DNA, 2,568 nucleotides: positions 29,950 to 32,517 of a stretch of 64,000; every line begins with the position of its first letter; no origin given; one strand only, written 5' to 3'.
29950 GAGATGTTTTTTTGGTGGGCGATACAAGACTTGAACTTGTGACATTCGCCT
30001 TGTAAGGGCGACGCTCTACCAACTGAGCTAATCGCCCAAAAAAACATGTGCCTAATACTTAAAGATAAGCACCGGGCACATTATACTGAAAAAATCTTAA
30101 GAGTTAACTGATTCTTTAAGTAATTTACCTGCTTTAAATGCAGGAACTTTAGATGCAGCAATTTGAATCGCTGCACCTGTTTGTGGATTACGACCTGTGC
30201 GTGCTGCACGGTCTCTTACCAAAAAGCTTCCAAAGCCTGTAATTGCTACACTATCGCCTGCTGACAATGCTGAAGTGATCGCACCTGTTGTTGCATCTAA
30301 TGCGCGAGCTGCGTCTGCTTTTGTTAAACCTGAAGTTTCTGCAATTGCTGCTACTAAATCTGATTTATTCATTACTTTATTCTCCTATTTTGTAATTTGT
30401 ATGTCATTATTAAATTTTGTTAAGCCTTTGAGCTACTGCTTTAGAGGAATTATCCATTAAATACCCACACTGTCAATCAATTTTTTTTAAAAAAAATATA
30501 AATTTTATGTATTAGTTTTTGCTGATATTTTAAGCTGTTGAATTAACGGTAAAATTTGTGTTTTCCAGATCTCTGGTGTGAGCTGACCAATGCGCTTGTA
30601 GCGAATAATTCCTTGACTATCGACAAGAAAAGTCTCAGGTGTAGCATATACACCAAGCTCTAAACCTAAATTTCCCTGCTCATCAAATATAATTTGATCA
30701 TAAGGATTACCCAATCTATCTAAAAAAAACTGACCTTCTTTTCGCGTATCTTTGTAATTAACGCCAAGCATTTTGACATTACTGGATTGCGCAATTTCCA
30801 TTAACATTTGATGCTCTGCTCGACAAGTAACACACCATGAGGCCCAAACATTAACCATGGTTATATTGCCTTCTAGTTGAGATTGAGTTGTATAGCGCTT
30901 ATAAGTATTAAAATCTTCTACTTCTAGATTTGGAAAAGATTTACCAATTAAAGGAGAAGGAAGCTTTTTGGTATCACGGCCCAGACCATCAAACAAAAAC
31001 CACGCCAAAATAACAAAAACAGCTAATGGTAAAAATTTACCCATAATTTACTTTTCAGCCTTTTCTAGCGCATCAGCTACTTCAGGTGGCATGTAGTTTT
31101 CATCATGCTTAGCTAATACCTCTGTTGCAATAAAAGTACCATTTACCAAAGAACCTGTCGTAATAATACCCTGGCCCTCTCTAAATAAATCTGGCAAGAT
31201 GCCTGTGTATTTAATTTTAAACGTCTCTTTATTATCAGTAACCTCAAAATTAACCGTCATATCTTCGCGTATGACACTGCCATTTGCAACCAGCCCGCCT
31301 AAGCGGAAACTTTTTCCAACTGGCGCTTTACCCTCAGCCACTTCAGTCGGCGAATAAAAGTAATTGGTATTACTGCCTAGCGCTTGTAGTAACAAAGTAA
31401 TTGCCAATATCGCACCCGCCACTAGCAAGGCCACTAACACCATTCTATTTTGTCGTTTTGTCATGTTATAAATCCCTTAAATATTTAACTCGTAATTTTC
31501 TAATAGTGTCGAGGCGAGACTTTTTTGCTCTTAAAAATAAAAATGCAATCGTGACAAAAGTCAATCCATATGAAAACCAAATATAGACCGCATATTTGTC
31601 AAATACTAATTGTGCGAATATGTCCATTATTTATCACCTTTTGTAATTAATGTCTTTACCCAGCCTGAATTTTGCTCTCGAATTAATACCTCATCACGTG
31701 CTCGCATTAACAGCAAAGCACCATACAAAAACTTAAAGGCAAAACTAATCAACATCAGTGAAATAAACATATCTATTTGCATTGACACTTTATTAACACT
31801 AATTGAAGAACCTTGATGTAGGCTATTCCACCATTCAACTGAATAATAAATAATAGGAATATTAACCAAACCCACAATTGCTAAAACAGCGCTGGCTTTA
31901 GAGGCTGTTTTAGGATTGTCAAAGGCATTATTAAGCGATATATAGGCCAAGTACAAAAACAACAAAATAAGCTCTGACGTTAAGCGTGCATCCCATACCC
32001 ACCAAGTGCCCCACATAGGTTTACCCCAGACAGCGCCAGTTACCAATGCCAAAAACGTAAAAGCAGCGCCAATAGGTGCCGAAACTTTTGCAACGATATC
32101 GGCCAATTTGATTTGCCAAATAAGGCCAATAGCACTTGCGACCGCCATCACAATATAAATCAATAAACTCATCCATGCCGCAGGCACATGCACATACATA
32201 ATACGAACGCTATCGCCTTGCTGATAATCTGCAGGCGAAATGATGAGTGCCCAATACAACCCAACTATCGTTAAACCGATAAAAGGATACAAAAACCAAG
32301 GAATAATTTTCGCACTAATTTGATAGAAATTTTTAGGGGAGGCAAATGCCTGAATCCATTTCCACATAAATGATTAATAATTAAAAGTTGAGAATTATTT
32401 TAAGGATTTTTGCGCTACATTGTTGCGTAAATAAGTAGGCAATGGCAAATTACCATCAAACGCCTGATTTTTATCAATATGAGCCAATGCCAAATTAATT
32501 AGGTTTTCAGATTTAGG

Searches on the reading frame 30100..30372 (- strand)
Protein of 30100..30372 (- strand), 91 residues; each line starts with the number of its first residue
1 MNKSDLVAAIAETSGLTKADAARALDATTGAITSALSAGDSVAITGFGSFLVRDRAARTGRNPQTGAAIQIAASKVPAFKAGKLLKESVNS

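Call 68: search_protein_families(library=pfam, proteins=[window:30100-30372:-], max_evalue=0.00001)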
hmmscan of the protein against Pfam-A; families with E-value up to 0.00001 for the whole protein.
window:30100-30372:- (91 aa): 2 families
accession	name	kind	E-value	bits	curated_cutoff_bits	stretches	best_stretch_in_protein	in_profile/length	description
PF00216.26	Bac_DNA_binding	-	2.6e-34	117.8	22.4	1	1-90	1-90/90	Bacterial DNA-binding protein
PF18291.6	HU-HIG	-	6.6e-07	29.9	26.2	1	2-90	33-119/125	HU domain fused to wHTH, Ig, or Glycine-rich motif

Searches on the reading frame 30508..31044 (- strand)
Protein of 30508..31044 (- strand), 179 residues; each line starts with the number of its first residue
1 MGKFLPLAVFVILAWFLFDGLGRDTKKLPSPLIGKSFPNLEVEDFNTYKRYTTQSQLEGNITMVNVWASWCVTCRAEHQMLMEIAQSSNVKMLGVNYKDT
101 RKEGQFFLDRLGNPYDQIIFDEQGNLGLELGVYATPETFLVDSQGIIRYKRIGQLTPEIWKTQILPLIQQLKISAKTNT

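Call 68: search_protein_families(library=pfam, proteins=[window:30508-31044:-], max_evalue=0.00001)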
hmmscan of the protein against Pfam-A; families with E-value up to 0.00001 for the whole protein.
window:30508-31044:- (179 aa): 4 families
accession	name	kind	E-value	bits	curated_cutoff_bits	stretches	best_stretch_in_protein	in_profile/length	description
PF08534.16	Redoxin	-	3.2e-17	63.1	26.6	1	34-156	3-137/148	Redoxin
PF00578.27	AhpC-TSA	-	5.7e-14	52.6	26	1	33-149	1-123/124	AhpC/TSA family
PF13905.12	Thioredoxin_8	-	3e-06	27.9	27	1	59-146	1-93/94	Thioredoxin-like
PF13098.12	Thioredoxin_2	-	6.8e-06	26.8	27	1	58-161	4-101/104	Thioredoxin-like domain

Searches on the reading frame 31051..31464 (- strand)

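Call 68: search_protein_families(library=pfam, proteins=[window:31051-31464:-], max_evalue=0.00001)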
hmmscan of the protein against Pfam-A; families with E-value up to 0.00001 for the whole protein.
window:31051-31464:- (138 aa): 1 family
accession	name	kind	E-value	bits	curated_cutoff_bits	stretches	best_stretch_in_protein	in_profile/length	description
PF03100.22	CcmE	-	4.9e-34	117.1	24.6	1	34-127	2-99/99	CcmE domain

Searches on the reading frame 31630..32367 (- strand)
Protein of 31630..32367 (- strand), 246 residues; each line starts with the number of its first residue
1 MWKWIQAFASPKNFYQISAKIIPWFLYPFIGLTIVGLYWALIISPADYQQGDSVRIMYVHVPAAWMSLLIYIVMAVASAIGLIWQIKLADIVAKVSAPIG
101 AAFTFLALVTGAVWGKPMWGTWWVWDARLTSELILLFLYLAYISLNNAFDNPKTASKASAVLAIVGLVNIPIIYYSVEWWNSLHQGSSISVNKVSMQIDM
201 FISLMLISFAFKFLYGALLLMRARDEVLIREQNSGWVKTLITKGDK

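Call 68: search_protein_families(library=pfam, proteins=[window:31630-32367:-], max_evalue=0.00001)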
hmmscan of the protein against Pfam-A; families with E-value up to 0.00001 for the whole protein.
window:31630-32367:- (246 aa): 1 family
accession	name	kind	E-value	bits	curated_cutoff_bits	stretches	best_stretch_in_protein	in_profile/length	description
PF01578.25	Cytochrom_C_asm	-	1e-39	136.8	29.9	1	30-184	37-212/212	Cytochrome C assembly protein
